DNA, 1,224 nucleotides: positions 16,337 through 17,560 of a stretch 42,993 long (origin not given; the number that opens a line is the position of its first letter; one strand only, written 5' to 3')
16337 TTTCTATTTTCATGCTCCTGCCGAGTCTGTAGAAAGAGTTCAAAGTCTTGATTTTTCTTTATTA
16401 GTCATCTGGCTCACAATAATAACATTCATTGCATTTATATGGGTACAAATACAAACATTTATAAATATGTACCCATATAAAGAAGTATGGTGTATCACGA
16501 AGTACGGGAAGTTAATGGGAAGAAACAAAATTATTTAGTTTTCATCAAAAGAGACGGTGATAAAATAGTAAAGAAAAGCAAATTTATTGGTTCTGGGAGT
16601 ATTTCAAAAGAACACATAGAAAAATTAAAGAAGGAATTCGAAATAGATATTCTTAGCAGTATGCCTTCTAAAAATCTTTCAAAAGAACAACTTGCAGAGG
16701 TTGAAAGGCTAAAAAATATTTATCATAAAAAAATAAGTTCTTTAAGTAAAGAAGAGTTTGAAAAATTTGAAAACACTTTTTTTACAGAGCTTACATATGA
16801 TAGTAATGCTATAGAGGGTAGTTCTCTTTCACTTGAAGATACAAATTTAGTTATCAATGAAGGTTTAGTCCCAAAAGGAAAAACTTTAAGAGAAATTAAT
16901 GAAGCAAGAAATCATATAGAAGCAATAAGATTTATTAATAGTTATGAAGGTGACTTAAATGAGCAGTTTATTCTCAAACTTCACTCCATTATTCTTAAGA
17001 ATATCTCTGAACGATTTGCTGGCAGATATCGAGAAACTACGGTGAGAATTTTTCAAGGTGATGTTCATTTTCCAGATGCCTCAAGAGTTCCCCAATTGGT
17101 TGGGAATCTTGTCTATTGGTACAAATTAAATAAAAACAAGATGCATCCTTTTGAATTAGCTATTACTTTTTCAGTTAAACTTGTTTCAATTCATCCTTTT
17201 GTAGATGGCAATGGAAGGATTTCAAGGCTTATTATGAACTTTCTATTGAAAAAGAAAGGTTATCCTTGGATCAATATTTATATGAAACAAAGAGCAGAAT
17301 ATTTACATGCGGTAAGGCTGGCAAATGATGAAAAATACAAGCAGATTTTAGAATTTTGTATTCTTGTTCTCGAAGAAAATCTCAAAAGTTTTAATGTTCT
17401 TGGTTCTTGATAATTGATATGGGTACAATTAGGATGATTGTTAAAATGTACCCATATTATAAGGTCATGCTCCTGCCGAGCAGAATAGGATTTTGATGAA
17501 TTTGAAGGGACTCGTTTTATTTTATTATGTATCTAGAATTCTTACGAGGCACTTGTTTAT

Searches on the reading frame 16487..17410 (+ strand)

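Call 26: search_protein_families(library=pfam, proteins=[window:16487-17410:+], max_evalue=0.001)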
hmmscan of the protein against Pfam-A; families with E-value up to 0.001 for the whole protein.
window:16487-17410:+ (307 aa): 1 family
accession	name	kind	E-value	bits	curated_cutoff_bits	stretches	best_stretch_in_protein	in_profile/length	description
PF02661.23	Fic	-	1.4e-20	74.3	24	1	157-254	2-93/93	Fic/DOC family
